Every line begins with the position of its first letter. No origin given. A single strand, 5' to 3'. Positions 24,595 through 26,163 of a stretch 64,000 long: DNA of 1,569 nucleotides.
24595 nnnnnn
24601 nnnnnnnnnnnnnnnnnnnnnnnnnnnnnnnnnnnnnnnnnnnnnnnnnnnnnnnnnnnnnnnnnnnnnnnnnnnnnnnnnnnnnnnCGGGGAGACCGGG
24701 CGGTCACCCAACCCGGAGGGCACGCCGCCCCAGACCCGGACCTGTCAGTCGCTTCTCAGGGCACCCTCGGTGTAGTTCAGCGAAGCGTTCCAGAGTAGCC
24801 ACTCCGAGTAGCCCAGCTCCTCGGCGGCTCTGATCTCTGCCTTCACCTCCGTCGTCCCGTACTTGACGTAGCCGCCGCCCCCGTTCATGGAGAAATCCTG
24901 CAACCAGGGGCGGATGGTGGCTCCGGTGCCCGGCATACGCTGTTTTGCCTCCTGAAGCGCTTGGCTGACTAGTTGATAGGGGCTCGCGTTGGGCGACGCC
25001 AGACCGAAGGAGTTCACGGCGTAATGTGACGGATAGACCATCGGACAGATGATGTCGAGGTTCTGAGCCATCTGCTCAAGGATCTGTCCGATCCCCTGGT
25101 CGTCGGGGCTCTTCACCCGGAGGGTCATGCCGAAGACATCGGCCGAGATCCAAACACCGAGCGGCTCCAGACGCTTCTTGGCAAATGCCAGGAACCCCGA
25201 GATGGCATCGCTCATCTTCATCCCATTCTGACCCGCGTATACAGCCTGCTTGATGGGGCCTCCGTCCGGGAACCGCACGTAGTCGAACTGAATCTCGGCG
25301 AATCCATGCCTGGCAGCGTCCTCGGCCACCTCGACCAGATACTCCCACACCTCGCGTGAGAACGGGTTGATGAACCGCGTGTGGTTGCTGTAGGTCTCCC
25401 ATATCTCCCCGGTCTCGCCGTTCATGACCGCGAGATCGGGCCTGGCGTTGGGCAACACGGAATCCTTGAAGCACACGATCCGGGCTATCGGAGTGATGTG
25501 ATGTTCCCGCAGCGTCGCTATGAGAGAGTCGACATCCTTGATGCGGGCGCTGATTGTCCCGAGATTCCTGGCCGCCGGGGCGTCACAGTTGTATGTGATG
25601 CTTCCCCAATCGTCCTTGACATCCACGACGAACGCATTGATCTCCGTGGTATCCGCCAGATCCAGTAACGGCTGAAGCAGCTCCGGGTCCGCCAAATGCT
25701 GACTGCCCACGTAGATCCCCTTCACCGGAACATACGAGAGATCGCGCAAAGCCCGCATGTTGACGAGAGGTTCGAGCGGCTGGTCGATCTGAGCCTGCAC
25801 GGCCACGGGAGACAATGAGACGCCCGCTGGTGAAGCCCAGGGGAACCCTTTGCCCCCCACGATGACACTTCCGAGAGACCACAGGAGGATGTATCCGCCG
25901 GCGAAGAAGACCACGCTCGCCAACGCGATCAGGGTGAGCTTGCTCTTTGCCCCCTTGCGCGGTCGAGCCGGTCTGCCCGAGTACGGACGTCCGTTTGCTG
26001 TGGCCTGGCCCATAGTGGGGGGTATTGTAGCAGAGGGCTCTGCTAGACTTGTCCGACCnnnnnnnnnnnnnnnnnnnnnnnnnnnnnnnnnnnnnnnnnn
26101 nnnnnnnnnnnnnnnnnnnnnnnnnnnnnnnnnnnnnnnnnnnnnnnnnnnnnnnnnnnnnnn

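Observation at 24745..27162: Divergent pair of extracytoplasmic GH-like TIM barrel and CE4 deacetylase: a split PgaB/PelA-type exopolysaccharide-processing module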

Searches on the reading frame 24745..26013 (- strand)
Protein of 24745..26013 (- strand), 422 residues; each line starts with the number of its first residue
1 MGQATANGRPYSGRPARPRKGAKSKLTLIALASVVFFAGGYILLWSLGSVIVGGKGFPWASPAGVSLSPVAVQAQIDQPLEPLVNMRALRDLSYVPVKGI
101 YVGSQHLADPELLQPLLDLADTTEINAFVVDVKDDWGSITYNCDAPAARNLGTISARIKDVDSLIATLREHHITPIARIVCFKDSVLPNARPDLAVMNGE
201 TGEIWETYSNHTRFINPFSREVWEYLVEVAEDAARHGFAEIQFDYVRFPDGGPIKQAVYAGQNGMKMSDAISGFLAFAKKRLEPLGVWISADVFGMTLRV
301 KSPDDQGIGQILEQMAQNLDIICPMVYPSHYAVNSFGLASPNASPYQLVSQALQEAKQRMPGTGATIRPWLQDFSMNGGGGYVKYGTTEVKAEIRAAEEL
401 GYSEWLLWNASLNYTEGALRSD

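Call 3: search_protein_families(library=pfam, proteins=[window:24745-26013:-], max_evalue=0.1)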
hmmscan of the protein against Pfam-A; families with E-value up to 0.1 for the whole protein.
window:24745-26013:- (422 aa): 1 family
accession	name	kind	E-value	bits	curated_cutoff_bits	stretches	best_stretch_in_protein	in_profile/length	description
PF13200.12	DUF4015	-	1.7e-110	369.5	27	1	99-414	1-313/313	Putative glycosyl hydrolase domain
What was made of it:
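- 24745..26013 (-): Gene for a 422-aa DUF4015 protein, a membrane-anchored extracytoplasmic (beta/alpha)8 glycanase-like enzyme. Pfam PF13200 at E 1.7e-110 over the full profile (call 3).
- On Pfam DUF4015 (PF13200): 369.5 bits against 27, profile positions 1-313 of 313 (call 3).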

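Call 4: search_protein_families(library=ncbifam, proteins=[window:24745-26013:-], max_evalue=0.1)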
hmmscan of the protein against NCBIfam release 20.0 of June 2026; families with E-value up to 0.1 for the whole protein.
window:24745-26013:- (422 aa): 0 families

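Call 5: search_solved_structures(query=window:24745-26013:-, max_evalue=1, show_alignments=2)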
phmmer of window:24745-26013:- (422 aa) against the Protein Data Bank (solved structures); distinct sequences matched with E-value up to 1: 3.
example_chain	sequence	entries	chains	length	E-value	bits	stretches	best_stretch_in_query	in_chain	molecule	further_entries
4s1a_A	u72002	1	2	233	6e-55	190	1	101-334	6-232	Uncharacterized protein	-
7v8v_A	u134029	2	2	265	0.12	14.4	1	137-191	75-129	esterase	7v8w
7v8u_A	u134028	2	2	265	0.18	13.8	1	137-177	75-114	Esterase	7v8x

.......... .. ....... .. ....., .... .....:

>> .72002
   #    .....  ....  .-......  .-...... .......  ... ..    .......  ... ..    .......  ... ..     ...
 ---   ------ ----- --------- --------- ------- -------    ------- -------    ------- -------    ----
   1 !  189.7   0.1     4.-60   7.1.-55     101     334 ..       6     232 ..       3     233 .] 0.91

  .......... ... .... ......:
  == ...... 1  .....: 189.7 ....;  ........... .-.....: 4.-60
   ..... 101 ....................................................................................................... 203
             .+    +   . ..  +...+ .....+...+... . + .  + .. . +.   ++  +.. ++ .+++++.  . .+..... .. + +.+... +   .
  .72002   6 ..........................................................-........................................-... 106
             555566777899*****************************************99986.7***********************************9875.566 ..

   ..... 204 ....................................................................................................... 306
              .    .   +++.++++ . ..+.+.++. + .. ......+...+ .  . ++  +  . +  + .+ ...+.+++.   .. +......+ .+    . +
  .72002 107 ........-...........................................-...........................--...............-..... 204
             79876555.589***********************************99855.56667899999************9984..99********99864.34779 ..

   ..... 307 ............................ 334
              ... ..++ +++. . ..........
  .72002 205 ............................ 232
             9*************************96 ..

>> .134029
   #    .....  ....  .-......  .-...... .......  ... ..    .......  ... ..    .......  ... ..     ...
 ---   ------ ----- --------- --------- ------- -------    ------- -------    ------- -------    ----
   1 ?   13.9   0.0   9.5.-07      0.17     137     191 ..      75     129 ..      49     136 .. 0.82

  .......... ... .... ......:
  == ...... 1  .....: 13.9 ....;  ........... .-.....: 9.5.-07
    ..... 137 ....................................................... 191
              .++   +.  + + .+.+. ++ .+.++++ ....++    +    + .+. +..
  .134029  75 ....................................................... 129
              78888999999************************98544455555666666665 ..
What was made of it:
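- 24745..26013 (-): PDB 4s1a (Cthe_0052, uncharacterised) at E 6e-55 (call 5).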

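Call 14: find_homologous_proteins(query=window:24745-26013:-, max_evalue=0.00001)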
Query window:24745-26013:- (422 aa): 7984 proteins with E <= 0.00001 among 8000 candidates; the best 120 are listed.
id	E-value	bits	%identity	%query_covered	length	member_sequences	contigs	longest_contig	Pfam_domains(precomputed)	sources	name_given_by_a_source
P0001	1.5e-285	965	100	100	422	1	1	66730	PF13200.13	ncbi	-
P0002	4.1e-179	614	64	100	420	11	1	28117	PF13200.13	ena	-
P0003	1.5e-177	609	64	100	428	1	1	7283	PF13200.13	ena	-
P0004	6.2e-177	607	64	100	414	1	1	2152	PF13200.13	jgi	jgi:hypothetical protein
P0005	7.8e-177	606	65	100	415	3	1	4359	PF13200.13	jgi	jgi:hypothetical protein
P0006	9.8e-177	606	63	100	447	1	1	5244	PF13200.13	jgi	jgi:hypothetical protein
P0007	7.7e-176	603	63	100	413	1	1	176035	PF13200.13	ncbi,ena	-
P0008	1.4e-175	602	62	100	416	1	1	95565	PF13200.13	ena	-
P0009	4.2e-175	601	62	100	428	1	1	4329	PF13200.13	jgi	jgi:hypothetical protein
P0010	4.6e-175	601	63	100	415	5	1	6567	PF13200.13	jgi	jgi:hypothetical protein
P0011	7.6e-175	600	63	100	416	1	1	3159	PF13200.13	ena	-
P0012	6.6e-174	597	63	100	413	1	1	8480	PF13200.13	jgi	jgi:hypothetical protein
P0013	1.1e-173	596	65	95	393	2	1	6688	PF13200.13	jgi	-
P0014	2.3e-173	595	62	100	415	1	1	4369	PF13200.13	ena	-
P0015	2.2e-171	588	65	94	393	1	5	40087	PF13200.13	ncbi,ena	-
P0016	5.3e-167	574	64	91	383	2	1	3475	PF13200.13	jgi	jgi:hypothetical protein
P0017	9.5e-167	573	60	100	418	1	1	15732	PF13200.13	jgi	jgi:hypothetical protein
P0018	9.6e-167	573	64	94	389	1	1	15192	PF13200.13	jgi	jgi:hypothetical protein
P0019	5.2e-166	571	64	93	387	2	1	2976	PF13200.13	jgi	-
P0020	1.7e-165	569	60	100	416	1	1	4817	PF13200.13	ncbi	-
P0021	6.3e-165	567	62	100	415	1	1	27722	PF13200.13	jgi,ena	-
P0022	1.0e-164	567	61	100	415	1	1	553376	PF13200.13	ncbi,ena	-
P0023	1.5e-164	566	59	100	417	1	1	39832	PF13200.13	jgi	jgi:hypothetical protein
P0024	2.0e-164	566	60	98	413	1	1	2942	PF13200.13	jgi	jgi:hypothetical protein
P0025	5.6e-164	564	61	100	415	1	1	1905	PF13200.13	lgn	-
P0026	2.0e-163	562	60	100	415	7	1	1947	PF13200.13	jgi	jgi:hypothetical protein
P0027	1.3e-161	556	60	100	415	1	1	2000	PF13200.13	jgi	jgi:hypothetical protein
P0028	2.6e-160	552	62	93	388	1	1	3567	PF13200.13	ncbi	-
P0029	4.7e-160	551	60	100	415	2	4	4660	PF13200.13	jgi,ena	-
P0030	6.5e-160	551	60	100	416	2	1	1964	PF13200.13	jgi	jgi:hypothetical protein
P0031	1.7e-159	549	59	100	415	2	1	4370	PF13200.13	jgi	-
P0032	1.8e-157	543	59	100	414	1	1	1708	PF13200.13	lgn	-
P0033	4.9e-157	541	59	100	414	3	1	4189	PF13200.13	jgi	jgi:hypothetical protein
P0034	9.7e-155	534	58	100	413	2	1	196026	PF13200.13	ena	-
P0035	2.0e-152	526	60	94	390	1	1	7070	PF13200.13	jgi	jgi:hypothetical protein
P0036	1.8e-151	523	61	94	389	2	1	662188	PF13200.13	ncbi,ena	-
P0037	2.6e-151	522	60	91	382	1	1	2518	PF13200.13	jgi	jgi:hypothetical protein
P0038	3.0e-151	522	61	94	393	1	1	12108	PF13200.13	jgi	jgi:hypothetical protein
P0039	3.8e-151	522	61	92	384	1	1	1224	PF13200.13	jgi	jgi:hypothetical protein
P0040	1.6e-150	520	58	93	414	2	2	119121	PF13200.13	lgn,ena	-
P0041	2.8e-150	519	58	100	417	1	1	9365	PF13200.13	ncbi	-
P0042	1.0e-149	517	59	94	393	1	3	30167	PF13200.13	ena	-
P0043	2.7e-149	516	58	93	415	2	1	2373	PF13200.13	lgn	-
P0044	9.3e-149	514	58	94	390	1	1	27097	PF13200.13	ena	-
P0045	1.3e-148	513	58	94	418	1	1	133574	PF13200.13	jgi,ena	-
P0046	4.8e-148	512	60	94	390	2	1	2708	PF13200.13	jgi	jgi:hypothetical protein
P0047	4.8e-148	512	58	94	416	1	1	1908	PF13200.13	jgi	jgi:hypothetical protein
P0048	1.2e-147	510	58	94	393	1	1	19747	PF13200.13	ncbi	ncbi:MAG: putative glycoside hydrolase [bacterium]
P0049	2.0e-147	510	59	93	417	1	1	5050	PF13200.13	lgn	-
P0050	3.1e-147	509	57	95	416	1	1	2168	PF13200.13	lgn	-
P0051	4.0e-147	509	58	94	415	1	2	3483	PF13200.13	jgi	jgi:hypothetical protein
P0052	4.1e-147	508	58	94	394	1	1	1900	PF13200.13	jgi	jgi:hypothetical protein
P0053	5.5e-147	508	57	94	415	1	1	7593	PF13200.13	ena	-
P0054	7.7e-147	508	58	94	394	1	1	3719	PF13200.13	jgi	jgi:hypothetical protein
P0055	8.2e-147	508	58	94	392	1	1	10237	PF13200.13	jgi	jgi:hypothetical protein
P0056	1.7e-146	506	57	90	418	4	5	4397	PF13200.13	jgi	jgi:hypothetical protein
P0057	7.9e-146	504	56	100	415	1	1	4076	PF13200.13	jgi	jgi:hypothetical protein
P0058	1.4e-145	503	59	93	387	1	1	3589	PF13200.13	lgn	-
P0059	2.4e-145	503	57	86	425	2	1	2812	PF13200.13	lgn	-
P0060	3.4e-145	502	56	97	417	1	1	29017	PF13200.13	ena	-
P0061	3.9e-145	502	55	100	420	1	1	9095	PF13200.13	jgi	jgi:hypothetical protein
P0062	4.1e-145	502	57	93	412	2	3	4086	PF13200.13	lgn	-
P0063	4.2e-145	502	59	94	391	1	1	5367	PF13200.13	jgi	jgi:hypothetical protein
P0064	6.2e-145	501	56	97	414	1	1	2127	PF13200.13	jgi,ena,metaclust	metaclust:\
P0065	8.0e-145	501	59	93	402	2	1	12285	PF13200.13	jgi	jgi:hypothetical protein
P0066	9.4e-145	501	56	97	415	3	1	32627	PF13200.13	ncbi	-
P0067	1.2e-144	500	59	94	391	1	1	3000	PF13200.13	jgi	jgi:hypothetical protein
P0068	1.2e-144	500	57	94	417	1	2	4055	PF13200.13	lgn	-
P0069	1.4e-144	500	55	100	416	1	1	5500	PF13200.13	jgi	jgi:hypothetical protein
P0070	1.6e-144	500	55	100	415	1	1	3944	PF13200.13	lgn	-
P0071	1.8e-144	500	58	94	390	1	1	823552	PF13200.13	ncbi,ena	-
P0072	3.3e-144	499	58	92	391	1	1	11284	PF13200.13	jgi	jgi:hypothetical protein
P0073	6.8e-144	498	57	94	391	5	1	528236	PF13200.13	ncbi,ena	-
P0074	8.7e-144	498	57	90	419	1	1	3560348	PF13200.13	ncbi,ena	-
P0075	3.3e-143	496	56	94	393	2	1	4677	PF13200.13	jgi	jgi:hypothetical protein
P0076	3.8e-143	495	57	95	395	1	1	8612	PF13200.13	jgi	jgi:hypothetical protein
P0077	4.2e-143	495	58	94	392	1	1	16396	PF13200.13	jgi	jgi:hypothetical protein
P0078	6.8e-143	495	57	94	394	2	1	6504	PF13200.13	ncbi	-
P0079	8.3e-143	494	58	94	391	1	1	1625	PF13200.13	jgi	jgi:hypothetical protein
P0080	9.0e-143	494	58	93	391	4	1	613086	PF13200.13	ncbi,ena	-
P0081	1.1e-142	494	56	98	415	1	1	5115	PF13200.13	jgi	jgi:hypothetical protein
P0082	1.3e-142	494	62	84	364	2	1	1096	PF13200.13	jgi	jgi:hypothetical protein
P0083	2.1e-142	493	58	94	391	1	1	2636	PF13200.13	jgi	jgi:hypothetical protein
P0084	2.1e-142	493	57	92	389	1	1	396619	PF13200.13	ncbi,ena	-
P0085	2.1e-142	493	57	94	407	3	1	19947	PF13200.13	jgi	-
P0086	4.1e-142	492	56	98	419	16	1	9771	PF13200.13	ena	-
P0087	4.2e-142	492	56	92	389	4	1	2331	PF13200.13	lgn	-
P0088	5.2e-142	492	55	100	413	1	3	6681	PF13200.13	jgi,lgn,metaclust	metaclust:\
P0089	9.3e-142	491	59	92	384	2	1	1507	PF13200.13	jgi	-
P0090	3.3e-141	489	57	94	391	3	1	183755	PF13200.13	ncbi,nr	ncbi:MAG: putative glycoside hydrolase [Thermoleophilia bacterium]|nr:putative glycoside hydrolase [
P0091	3.9e-141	489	57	94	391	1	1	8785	PF13200.13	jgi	jgi:hypothetical protein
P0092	3.9e-141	489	56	94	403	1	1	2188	PF13200.13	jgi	jgi:hypothetical protein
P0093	5.3e-141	488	54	98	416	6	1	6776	PF13200.13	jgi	-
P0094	5.9e-141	488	55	93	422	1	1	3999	PF13200.13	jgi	jgi:hypothetical protein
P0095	6.4e-141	488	56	94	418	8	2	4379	PF13200.13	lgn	-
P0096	6.6e-141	488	56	94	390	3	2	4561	PF13200.13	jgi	-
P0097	2.3e-140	486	57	90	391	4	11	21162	PF13200.13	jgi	jgi:hypothetical protein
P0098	2.4e-140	486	56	94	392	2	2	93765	PF13200.13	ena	-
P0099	6.2e-140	485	58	93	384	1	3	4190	PF13200.13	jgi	jgi:hypothetical protein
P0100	2.1e-139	483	54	100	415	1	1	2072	PF13200.13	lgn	-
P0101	2.6e-139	483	58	92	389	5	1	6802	PF13200.13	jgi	jgi:hypothetical protein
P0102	3.3e-139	482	55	94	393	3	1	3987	PF13200.13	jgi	jgi:hypothetical protein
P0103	3.4e-139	482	56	92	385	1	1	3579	PF13200.13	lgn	-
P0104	4.8e-139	482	55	95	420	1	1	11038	PF13200.13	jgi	jgi:hypothetical protein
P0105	5.1e-139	482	56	94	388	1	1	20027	PF13200.13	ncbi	-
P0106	5.6e-139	482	56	90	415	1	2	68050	PF13200.13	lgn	-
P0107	9.4e-139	481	56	94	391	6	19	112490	PF13200.13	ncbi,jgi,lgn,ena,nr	ncbi:MAG: putative glycoside hydrolase [Actinobacteria bacterium]|nr:putative glycoside hydrolase [A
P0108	9.7e-139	481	55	94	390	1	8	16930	PF13200.13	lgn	-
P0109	1.0e-138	481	58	92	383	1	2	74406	PF13200.13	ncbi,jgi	jgi:hypothetical protein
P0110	1.1e-138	481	54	94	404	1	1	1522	PF13200.13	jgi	jgi:hypothetical protein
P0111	1.2e-138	481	57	86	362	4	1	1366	PF13200.13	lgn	-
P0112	1.2e-138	481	57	92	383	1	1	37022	PF13200.13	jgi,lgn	jgi:hypothetical protein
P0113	2.7e-138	479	57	91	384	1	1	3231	PF13200.13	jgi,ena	-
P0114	3.5e-138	479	57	92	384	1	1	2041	PF13200.13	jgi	jgi:hypothetical protein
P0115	1.1e-137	477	56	94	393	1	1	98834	PF13200.13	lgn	-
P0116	1.6e-137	477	56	91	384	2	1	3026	PF13200.13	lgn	-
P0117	1.0e-136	474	54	94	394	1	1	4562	PF13200.13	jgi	jgi:hypothetical protein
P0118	1.4e-136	474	56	91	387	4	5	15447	PF13200.13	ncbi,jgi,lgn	jgi:hypothetical protein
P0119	2.8e-136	473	56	94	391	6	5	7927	PF13200.13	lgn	-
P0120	3.4e-136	473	56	92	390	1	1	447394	PF13200.13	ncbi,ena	-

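Call 15: find_encoding_contigs(protein=P0001, flank=10000, max_places=3)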
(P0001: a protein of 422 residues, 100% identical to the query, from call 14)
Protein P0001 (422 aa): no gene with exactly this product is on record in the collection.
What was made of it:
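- Tried and rejected: The window's own protein was not on record in the contig index (call 15).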

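Call 16: find_encoding_contigs(protein=P0074, flank=8000, max_places=2)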
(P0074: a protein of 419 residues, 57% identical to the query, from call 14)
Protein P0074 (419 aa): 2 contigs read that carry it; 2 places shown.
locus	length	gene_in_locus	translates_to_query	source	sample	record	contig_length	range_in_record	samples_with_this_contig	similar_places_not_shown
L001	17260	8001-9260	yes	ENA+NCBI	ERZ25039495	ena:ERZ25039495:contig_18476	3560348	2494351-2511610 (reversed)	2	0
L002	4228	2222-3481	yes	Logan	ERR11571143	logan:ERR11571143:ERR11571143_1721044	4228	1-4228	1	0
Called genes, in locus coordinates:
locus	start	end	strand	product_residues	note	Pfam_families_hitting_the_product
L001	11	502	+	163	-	PF07963:N_methyl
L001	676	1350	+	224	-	PF13432:TPR_16 (faint), PF14559:TPR_19 (faint), PF07719:TPR_2 (faint), PF13174:TPR_6 (faint), PF13176:TPR_7 (faint), PF13428:TPR_14 (faint)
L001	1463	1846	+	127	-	-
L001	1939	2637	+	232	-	-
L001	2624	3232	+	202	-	PF07963:N_methyl (weak)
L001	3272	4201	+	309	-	-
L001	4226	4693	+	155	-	-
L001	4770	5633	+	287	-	PF00753:Lactamase_B, PF12706:Lactamase_B_2, PF23023:Anti-Pycsar_Apyc1, PF12706:Lactamase_B_2 (weak)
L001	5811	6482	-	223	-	PF21948:LplA-B_cat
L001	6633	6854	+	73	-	-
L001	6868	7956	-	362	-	PF01522:Polysacc_deac_1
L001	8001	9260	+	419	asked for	PF13200:DUF4015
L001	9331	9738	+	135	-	PF01842:ACT (faint), PF19571:ACT_8, PF22629:ACT_AHAS_ss (faint)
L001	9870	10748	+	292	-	PF02653:BPD_transp_2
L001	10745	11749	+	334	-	PF02653:BPD_transp_2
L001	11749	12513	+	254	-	PF00005:ABC_tran, PF13304:AAA_21 (faint), PF12399:BCA_ABC_TP_C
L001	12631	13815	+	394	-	PF13433:Peripla_BP_5, PF13458:Peripla_BP_6, PF01094:ANF_receptor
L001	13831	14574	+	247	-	PF00005:ABC_tran, PF13304:AAA_21 (faint)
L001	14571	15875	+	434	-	PF00501:AMP-binding, PF14535:AMP-binding_C_2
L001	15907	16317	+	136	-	PF22636:FlK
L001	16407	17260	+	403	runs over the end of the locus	PF00438:S-AdoMet_synt_N, PF02772:S-AdoMet_synt_M, PF02773:S-AdoMet_synt_C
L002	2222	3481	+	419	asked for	PF13200:DUF4015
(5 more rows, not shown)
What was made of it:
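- The genes sit in a syntenic core-genome block (call 16). In the Actinomycetota clade the whole neighbourhood is syntenic, including lipB, RNase Z, the ACT gene and the liv genes (call 16).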
